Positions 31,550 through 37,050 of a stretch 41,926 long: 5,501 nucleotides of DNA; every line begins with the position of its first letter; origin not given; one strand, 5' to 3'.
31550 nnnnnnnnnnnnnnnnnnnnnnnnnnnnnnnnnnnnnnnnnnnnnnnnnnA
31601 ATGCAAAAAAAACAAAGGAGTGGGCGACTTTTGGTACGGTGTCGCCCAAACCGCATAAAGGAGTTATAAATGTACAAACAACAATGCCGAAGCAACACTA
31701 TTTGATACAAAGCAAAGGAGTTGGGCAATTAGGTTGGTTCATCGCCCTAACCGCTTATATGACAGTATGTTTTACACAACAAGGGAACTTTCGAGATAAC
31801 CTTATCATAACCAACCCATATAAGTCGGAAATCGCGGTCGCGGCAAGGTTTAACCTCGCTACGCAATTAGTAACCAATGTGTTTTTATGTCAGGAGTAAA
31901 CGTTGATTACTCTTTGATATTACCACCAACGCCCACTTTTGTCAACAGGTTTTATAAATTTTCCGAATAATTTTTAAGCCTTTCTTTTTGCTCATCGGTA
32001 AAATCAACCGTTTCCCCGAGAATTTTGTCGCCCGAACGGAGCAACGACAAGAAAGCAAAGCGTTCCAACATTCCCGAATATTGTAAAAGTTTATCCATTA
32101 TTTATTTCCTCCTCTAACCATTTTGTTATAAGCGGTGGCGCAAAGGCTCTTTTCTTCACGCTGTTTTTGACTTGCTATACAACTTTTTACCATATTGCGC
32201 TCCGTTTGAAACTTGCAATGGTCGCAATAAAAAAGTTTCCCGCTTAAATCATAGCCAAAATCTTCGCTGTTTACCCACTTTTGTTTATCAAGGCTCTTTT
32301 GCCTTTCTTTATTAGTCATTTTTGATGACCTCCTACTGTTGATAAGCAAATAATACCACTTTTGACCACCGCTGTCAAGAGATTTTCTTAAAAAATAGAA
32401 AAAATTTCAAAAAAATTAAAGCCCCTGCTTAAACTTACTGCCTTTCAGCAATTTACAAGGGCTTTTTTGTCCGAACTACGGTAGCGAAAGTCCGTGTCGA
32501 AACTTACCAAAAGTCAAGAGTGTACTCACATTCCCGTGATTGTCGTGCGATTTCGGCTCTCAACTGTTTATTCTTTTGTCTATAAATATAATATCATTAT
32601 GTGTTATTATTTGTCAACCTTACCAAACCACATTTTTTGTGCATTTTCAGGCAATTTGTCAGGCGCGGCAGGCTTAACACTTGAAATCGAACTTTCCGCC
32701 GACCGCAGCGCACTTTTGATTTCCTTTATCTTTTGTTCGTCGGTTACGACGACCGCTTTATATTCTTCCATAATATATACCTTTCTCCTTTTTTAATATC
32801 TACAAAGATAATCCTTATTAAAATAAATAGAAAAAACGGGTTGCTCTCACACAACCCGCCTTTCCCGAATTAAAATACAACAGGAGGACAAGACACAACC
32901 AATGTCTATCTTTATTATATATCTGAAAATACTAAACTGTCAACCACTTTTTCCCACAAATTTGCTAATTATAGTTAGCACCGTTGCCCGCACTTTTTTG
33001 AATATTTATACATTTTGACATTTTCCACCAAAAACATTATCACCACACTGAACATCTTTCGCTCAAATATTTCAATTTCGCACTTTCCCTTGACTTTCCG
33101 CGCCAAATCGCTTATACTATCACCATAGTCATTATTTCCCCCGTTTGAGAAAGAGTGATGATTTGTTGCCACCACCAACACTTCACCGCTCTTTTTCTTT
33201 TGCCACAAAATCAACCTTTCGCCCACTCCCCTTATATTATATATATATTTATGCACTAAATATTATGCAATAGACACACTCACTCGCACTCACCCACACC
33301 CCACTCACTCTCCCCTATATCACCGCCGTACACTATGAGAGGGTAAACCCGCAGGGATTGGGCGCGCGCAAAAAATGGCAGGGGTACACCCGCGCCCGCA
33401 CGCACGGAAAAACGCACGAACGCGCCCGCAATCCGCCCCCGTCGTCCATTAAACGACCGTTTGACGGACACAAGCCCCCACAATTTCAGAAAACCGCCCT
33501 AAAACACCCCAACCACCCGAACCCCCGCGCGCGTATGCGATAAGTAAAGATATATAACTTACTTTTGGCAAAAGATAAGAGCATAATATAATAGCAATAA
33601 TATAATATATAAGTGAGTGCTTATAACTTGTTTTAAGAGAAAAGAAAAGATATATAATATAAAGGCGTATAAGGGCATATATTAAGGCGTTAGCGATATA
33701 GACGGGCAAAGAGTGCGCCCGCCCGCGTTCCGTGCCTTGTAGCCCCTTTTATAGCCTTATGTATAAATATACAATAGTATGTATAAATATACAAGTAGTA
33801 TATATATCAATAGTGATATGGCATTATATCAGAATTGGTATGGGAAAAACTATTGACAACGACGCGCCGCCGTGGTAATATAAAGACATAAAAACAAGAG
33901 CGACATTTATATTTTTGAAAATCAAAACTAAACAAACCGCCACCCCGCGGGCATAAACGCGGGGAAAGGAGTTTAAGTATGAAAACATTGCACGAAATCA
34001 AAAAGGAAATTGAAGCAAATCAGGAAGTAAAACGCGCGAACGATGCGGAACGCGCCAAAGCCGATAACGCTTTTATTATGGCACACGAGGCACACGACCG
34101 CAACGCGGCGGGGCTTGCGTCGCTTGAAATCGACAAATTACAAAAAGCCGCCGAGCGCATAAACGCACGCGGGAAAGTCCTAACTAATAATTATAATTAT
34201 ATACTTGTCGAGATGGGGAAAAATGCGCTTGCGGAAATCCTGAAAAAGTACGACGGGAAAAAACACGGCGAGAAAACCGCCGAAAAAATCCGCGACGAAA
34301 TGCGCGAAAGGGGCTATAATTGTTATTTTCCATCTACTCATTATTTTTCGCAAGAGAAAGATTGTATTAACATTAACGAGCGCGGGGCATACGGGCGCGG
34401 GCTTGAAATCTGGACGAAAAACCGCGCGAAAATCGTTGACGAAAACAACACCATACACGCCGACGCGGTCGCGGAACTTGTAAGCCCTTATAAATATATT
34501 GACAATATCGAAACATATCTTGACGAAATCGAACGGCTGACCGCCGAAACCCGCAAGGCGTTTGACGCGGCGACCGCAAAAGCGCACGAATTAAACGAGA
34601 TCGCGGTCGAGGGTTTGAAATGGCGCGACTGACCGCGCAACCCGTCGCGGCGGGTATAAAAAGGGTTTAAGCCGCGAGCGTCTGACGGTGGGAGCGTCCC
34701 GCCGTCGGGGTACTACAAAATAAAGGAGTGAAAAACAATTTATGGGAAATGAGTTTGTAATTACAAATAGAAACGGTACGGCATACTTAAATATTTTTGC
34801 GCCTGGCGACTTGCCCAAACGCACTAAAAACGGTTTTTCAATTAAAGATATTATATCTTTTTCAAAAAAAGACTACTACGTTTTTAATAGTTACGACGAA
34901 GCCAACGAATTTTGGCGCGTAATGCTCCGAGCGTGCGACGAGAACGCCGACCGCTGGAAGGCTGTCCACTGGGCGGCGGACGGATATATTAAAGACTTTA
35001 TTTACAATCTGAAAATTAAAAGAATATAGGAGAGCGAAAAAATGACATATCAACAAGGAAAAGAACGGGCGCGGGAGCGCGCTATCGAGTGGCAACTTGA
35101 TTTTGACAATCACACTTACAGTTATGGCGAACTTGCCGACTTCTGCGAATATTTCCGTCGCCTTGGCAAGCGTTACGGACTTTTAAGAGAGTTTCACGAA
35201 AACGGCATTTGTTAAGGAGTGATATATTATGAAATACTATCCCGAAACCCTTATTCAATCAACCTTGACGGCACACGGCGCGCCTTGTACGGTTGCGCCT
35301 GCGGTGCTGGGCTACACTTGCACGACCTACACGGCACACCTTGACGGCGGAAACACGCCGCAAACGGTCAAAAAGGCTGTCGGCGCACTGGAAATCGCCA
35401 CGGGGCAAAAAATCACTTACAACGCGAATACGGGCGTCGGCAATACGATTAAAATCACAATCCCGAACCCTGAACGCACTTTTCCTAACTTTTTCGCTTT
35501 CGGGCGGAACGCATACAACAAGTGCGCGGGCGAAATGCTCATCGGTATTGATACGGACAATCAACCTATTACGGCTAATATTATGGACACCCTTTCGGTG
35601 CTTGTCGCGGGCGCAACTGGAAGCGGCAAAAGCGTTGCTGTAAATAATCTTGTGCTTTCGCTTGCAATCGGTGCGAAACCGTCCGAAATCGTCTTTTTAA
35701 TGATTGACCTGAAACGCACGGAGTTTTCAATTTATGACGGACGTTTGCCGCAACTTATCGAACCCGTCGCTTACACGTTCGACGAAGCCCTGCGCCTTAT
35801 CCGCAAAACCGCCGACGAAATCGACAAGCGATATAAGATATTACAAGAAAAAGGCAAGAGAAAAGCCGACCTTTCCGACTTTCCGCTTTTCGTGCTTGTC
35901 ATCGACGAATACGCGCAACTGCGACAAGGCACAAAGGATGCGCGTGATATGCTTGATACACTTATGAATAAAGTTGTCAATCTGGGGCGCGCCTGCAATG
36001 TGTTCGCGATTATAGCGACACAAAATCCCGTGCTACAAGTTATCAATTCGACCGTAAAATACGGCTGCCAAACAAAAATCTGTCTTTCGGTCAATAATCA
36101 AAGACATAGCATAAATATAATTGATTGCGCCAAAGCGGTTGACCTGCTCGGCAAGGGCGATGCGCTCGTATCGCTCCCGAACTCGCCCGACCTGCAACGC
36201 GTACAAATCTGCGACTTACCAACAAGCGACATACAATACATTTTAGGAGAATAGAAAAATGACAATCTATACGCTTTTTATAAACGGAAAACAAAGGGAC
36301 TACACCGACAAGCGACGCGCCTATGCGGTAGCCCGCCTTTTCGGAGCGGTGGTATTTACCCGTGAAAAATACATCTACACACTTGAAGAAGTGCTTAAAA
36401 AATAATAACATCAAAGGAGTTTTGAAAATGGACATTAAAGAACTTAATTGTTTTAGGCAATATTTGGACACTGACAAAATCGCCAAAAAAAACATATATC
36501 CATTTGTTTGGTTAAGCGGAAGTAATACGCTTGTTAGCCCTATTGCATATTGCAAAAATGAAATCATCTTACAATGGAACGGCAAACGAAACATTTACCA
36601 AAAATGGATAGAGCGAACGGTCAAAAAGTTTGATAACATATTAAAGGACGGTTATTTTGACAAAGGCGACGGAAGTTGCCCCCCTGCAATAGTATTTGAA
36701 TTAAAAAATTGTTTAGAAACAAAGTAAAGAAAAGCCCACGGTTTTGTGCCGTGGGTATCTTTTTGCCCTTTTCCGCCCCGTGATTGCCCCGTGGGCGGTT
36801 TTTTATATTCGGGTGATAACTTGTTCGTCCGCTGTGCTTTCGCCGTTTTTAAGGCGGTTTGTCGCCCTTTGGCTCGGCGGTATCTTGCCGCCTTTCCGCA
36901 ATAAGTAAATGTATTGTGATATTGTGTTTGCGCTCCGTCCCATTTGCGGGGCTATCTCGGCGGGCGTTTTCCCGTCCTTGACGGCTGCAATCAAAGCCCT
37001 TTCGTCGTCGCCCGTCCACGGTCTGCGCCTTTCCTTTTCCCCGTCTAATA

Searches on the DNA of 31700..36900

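Call 105: search_rna_families(source=window, start=31700, end=36900, threshold=evalue, max_evalue=0.1)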
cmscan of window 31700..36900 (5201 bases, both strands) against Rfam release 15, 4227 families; matches with E-value up to 0.1: 1.
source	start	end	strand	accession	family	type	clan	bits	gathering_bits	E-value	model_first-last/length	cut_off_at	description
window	34640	34715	+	RF02679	Pistol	Gene; ribozyme;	-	60.5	34.5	1.2e-09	1-68/68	no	Pistol ribozyme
